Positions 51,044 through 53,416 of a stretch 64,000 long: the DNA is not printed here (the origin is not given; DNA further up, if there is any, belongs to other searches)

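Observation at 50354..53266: GT-A (family 2) glycosyltransferase fused in one polypeptide to a GT-C-like polytopic transferase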

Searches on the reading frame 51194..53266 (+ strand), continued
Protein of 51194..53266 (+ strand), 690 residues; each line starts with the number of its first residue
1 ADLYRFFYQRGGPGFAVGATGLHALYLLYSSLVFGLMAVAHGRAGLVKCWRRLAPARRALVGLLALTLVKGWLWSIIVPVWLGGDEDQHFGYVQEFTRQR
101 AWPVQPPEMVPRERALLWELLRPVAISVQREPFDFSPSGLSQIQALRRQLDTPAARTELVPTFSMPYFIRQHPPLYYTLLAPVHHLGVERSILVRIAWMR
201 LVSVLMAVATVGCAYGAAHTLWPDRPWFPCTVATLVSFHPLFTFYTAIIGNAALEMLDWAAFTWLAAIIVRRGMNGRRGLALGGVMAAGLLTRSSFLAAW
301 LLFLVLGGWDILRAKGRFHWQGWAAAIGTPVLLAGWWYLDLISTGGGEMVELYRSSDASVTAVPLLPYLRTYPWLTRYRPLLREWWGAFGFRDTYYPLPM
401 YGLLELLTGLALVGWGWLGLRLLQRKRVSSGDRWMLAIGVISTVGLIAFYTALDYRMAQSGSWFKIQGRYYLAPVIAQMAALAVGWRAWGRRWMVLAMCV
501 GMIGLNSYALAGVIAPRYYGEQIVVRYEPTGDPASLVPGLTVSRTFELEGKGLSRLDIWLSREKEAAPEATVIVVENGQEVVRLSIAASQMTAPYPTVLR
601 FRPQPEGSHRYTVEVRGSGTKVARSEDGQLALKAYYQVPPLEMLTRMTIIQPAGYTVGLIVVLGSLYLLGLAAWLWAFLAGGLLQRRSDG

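Call 27: search_solved_structures(query=A2, max_evalue=10, show_alignments=2)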
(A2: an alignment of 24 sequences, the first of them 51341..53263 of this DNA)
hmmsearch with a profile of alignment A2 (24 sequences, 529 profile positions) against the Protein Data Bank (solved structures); distinct sequences matched with E-value up to 10: 3.
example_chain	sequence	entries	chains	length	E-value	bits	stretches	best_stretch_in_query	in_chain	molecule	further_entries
7pmw_A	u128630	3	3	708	0.028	16.2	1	404-489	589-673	Solute carrier family 15 member 1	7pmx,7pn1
7s8u_A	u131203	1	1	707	0.075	14.8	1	406-488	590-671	Solute carrier family 15 member 1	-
7mq8_NB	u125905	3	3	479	3.9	9.1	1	36-108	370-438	Something about silencing protein 10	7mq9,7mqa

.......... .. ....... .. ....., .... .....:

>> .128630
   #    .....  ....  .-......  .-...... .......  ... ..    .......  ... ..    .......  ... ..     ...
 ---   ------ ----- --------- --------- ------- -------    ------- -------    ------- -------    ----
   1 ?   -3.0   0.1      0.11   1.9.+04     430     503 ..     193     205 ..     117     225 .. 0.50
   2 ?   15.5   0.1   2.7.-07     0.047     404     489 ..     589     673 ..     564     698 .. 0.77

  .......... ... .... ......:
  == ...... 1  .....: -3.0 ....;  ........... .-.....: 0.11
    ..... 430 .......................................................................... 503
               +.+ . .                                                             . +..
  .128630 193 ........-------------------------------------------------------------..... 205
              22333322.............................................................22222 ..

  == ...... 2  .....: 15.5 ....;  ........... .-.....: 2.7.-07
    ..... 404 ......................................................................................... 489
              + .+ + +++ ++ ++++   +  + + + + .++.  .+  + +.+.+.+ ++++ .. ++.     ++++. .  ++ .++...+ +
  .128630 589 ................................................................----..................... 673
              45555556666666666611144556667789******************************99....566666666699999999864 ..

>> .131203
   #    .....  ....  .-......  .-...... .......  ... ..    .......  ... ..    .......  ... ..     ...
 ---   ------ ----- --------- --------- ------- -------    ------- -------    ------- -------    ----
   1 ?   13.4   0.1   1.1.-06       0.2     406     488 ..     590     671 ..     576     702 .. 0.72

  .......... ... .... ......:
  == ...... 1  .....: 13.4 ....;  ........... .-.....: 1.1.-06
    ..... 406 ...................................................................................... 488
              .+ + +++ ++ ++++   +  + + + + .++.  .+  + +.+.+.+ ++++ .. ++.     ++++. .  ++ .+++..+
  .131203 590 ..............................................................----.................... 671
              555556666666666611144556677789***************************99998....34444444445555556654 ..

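Call 28: search_protein_families(library=pfam, alignment_id=A2, max_evalue=0.01)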
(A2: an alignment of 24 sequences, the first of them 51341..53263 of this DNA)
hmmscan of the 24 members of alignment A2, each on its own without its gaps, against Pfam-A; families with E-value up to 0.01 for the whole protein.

A. member 1, window:51341-53263:+ (641 aa): 0 families

B. families by the number of members that match (of 24 scanned): 5 families
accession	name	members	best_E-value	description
PF13231.12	PMT_2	16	8e-14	Dolichyl-phosphate-mannose-protein mannosyltransferase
PF09913.15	DUF2142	14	3.2e-28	Predicted membrane protein (DUF2142)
PF02366.24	PMT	6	1.6e-05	Dolichyl-phosphate-mannose-protein mannosyltransferase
PF13567.11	DUF4131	1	0.0074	Domain of unknown function (DUF4131)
PF04103.21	CD20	1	0.0083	CD20-like family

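Call 34: find_encoding_contigs(protein=P0017, flank=8000, max_places=1)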
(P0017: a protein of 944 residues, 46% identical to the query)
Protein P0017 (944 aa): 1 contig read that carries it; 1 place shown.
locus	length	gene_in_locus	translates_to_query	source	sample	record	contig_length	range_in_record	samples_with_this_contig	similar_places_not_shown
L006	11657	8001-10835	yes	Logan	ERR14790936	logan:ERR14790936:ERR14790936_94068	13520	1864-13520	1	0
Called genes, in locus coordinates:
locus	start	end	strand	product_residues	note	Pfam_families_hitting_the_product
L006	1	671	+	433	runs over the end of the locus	PF00285:Citrate_synt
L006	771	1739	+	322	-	PF07136:DUF1385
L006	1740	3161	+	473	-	PF00890:FAD_binding_2 (faint), PF01266:DAO (weak), PF12831:FAD_oxidored (faint), PF13450:NAD_binding_8, PF01593:Amino_oxidase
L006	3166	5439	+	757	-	PF13440:Polysacc_synt_3, PF08241:Methyltransf_11, PF13489:Methyltransf_23 (weak), PF13649:Methyltransf_25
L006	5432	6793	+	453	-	PF27533:CapK_C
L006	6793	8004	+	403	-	PF02812:ELFV_dehydrog_N, PF00208:ELFV_dehydrog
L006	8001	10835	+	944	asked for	PF00535:Glycos_transf_2, PF10111:Glyco_tranf_2_2, PF13641:Glyco_tranf_2_3, PF13506:Glyco_transf_21, PF09913:DUF2142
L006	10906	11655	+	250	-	?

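Call 35: find_encoding_contigs(protein=P0025, flank=8000, max_places=1)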
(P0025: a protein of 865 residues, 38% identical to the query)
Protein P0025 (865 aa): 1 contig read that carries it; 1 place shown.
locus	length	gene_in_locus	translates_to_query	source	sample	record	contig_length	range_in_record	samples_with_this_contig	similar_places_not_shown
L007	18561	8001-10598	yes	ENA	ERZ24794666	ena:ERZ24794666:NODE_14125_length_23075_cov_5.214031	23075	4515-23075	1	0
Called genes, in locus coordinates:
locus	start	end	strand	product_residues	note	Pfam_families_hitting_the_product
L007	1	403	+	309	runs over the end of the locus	PF00535:Glycos_transf_2, PF10111:Glyco_tranf_2_2, PF13641:Glyco_tranf_2_3, PF13632:Glyco_trans_2_3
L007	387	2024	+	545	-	-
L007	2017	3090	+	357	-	PF13379:NMT1_2, PF09084:NMT1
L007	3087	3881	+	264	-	PF00005:ABC_tran, PF13304:AAA_21 (faint)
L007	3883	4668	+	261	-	PF00528:BPD_transp_1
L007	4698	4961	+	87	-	-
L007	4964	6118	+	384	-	PF13579:Glyco_trans_4_4, PF13439:Glyco_transf_4, PF20706:GT4-conflict, PF00534:Glycos_transf_1, PF13692:Glyco_trans_1_4, PF13524:Glyco_trans_1_2 (weak)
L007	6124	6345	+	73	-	-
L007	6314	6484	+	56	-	-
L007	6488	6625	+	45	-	-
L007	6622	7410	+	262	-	PF01209:Ubie_methyltran (weak), PF08242:Methyltransf_12 (weak), PF13649:Methyltransf_25, PF08241:Methyltransf_11, PF13847:Methyltransf_31 (weak)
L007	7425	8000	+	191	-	-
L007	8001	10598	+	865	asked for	PF00535:Glycos_transf_2, PF10111:Glyco_tranf_2_2, PF13506:Glyco_transf_21, PF13641:Glyco_tranf_2_3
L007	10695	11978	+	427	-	-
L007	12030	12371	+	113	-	PF12973:Cupin_7 (weak), PF01050:MannoseP_isomer (weak), PF05899:Cupin_3, PF02311:AraC_binding (weak), PF07883:Cupin_2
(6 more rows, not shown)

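Call 36: find_encoding_contigs(protein=P0003, flank=8000, max_places=1)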
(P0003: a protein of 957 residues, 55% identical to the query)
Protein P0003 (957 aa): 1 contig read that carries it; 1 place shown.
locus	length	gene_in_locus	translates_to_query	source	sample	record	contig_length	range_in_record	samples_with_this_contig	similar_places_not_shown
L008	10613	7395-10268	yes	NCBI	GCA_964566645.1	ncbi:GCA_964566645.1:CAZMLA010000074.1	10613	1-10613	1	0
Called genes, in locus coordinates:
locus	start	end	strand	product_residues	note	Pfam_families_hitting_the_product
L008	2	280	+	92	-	?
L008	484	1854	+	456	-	PF00890:FAD_binding_2, PF01266:DAO (weak), PF01593:Amino_oxidase, PF12831:FAD_oxidored (weak), PF13450:NAD_binding_8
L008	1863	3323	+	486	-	PF01943:Polysacc_synt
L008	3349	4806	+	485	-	PF08241:Methyltransf_11, PF08242:Methyltransf_12 (weak), PF13649:Methyltransf_25, PF13847:Methyltransf_31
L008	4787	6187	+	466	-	-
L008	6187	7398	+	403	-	PF02812:ELFV_dehydrog_N, PF00208:ELFV_dehydrog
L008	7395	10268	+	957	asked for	PF00535:Glycos_transf_2, PF10111:Glyco_tranf_2_2, PF13506:Glyco_transf_21 (weak), PF13641:Glyco_tranf_2_3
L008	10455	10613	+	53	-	?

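Call 37: find_encoding_contigs(protein=P0014, flank=8000, max_places=1)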
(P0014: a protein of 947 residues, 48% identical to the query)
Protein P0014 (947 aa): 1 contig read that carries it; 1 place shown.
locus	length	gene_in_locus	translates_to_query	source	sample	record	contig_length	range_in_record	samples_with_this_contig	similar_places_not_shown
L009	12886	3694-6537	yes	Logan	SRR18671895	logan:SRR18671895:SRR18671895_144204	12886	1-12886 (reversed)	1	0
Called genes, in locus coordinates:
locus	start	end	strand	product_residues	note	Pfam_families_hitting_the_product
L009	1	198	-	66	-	?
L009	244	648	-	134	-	-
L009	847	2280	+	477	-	PF00501:AMP-binding, PF27533:CapK_C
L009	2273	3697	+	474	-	PF08241:Methyltransf_11, PF13489:Methyltransf_23 (faint), PF13649:Methyltransf_25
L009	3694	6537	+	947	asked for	PF00535:Glycos_transf_2, PF10111:Glyco_tranf_2_2, PF13641:Glyco_tranf_2_3, PF13506:Glyco_transf_21 (weak), PF13632:Glyco_trans_2_3 (weak), PF13231:PMT_2 (weak)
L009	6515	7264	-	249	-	PF01988:VIT1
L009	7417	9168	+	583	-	PF01551:Peptidase_M23, PF13360:PQQ_2, PF13570:Beta-prop_ACSF4 (faint), PF13360:PQQ_2 (weak)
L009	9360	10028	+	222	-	PF13462:Thioredoxin_4, PF01323:DSBA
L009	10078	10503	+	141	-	PF07884:VKOR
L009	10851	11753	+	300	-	PF01226:Form_Nir_trans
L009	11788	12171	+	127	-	PF07085:DRTGG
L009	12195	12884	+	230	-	?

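Call 43: predict_structure(alignment_id=A2)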
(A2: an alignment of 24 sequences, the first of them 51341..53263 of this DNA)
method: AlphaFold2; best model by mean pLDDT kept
length: 641 residues; sequences in the alignment: 24
mean_pLDDT: 86.3   pTM: 0.90
mean pLDDT of the five models: 86.3, 85.5, 84.4, 84.1, 83.6
residues with pLDDT >= 90: 351; 70-90: 223; 50-70: 51; < 50: 16
segments of 3 or more residues with pLDDT < 50: 1-4, 305-308, 637-641
pLDDT, mean of each block of 10 residues (from residue 1): 60 94 96 86 90 80 91 83 90 93 91 71 87 93 94 98 96 86 95 96 96 96 95 98 93 91 86 96 92 63 49 61 58 87 85 89 80 74 82 88 77 74 91 81 79 94 94 94 91 95 91 83 95 90 83 85 95 95 95 94 91 95 82 53 31
secondary structure, 60 per line:
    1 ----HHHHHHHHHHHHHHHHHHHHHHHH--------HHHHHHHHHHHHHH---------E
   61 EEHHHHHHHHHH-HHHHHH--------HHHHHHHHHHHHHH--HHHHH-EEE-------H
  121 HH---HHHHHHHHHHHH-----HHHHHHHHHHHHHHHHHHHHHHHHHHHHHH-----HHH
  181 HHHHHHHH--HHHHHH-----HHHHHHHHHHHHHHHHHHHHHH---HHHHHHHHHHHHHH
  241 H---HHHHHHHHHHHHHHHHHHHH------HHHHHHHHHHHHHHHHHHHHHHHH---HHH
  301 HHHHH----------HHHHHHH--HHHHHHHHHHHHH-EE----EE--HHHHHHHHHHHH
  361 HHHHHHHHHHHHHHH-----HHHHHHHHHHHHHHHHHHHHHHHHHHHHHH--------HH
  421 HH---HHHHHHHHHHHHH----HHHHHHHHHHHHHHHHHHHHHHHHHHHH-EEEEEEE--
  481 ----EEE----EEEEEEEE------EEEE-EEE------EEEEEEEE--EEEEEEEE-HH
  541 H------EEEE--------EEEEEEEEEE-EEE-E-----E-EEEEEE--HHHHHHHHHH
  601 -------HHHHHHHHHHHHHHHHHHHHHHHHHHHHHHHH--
elements in order: H5-28 H37-50 E60-62 H63-72 H74-79 H88-101 H104-108 E110-112 H126-137 H143-172 H178-188 H191-196 H202-223 H227-241 H245-264 H271-294 H298-305 H316-322 H325-337 H349-375 H381-410 H419-422 H426-438 H443-470 E472-478 E485-487 E492-499 E506-509 E511-513 E520-527 E530-537 E548-551 E560-569 E571-573 E583-588 H591-600 H608-639

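Call 46: fold_search(model_id=the predicted structure, library=pdb)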
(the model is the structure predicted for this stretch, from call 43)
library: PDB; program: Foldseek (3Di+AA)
matches with E <= 10: 1090; with E <= 0.001: 6
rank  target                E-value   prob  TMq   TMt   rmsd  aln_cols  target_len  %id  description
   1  7bvh_A                3.9e-06  1.00  0.33  0.23  15.7       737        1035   13  Crystal structure of arabinosyltransferase EmbC2-AcpM2 complex from Mycobacterium smegmatis complexed with di-arabinos (released 2020-04-29)
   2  9i5k_A                7.1e-05  1.00  0.41  0.51  10.6       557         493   13  Structure of the Chaetomium thermophilum Pmt4 homodimer (C2 symmetry) (released 2025-12-24)
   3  7bvc_A                3.4e-04  1.00  0.35  0.23  13.9       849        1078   11  Cryo-EM structure of Mycobacterium smegmatis arabinosyltransferase EmbA-EmbB-AcpM2 in complex with ethambutol (released 2020-04-29)
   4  5ezm                  4.2e-04  1.00  0.29  0.34  18.0       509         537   12  Crystal Structure of ArnT from Cupriavidus metallidurans in the apo state (released 2016-02-17)
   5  5f15                  4.2e-04  1.00  0.28  0.33  19.5       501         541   12  Crystal Structure of ArnT from Cupriavidus metallidurans bound to Undecaprenyl phosphate (released 2016-02-17)
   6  9n9j_I                1.0e-03  1.00  0.31  0.29  17.4       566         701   10  Structure of a GRP94 folding intermediate engaged with a CCDC134- and FKBP11-bound secretory translocon (released 2025-11-19)
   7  5gmy_A                1.2e-03  1.00  0.33  0.26  14.5       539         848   12  Crystal structure of the Archaeoglobus fulgidus oligosaccharyltransferase (O29867_ARCFU) tethered with an acceptor pep (released 2017-02-01)
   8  6s7t_A                1.5e-03  1.00  0.38  0.35  15.3       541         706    9  Cryo-EM structure of human oligosaccharyltransferase complex OST-B (released 2019-12-18)
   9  3wnk                  2.0e-03  1.00  0.10  0.09   9.5       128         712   16  Crystal Structure of Bacillus circulans T-3040 cycloisomaltooligosaccharide glucanotransferase (released 2014-02-05)
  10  3wak                  2.1e-03  1.00  0.35  0.27  14.2       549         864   13  Crystal structure of the Archaeoglobus fulgidus oligosaccharyltransferase (O29867_ARCFU) in the apo form (released 2013-10-30)
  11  3wno_A                2.2e-03  1.00  0.11  0.10   7.8       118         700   19  D308A mutant of Bacillus circulans T-3040 cycloisomaltooligosaccharide glucanotransferase complexed with cycloisomalto (released 2014-02-05)
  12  3waj                  2.6e-03  1.00  0.34  0.28  14.2       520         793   12  Crystal structure of the Archaeoglobus fulgidus oligosaccharyltransferase (O29867_ARCFU) complex with Zn and sulfate (released 2013-10-30)
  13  7bx8_A                2.6e-03  0.99  0.29  0.20  17.1       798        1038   11  Mycobacterium smegmatis arabinosyltransferase complex EmbB2-AcpM2 in symmetric "resting state" (released 2020-05-27)
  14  9b8i                  2.9e-03  1.00  0.14  0.13  13.6       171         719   12  Cryo-EM structure of the E. coli cellulose synthase BcsB-BcsC fusion protein (released 2025-02-19)
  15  6yg8_E                3.1e-03  1.00  0.15  0.16   4.9       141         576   12  Cryo-EM structure of a BcsB pentamer in the context of an assembled Bcs macrocomplex (released 2021-02-24)
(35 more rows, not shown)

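Call 53: search_protein_representatives(protein=window:51341-53263:+)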
Query: 641 residues. Proteins with E-value up to 0.001 (for the whole library): 1814; up to 1e-10: 403; up to 1e-30: 34. The best 150 are listed.
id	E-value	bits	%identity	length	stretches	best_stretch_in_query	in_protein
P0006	4.3e-173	593.9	47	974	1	4-636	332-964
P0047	6.4e-73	262.9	41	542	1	7-473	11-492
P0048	1.1e-71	258.8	40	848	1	8-472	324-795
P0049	4.8e-67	243.5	39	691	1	3-512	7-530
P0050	6.6e-67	243.0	52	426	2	136-269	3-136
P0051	7.5e-65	236.2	49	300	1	358-628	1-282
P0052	1.0e-64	235.8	33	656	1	8-632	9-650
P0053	1.4e-61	225.4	41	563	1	7-472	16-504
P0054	7.9e-61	222.9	40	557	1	12-471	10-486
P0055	2.1e-60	221.5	38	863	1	7-471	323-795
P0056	3.5e-59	217.5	31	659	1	8-630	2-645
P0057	2.2e-58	214.8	46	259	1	379-626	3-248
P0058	1.5e-56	208.8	32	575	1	7-524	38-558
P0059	2.0e-55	205.0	33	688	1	8-631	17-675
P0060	6.5e-51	190.1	31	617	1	10-473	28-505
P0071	1.3e-40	156.1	35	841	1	7-462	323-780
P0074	1.0e-35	139.9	30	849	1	8-471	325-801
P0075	1.5e-35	139.4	35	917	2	8-441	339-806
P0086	1.3e-28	116.4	31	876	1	8-472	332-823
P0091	2.3e-26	109.0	34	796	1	8-474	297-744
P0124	1.2e-19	86.8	34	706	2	5-278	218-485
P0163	1.4e-16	76.7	31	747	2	10-290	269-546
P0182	1.2e-15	73.6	30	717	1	8-424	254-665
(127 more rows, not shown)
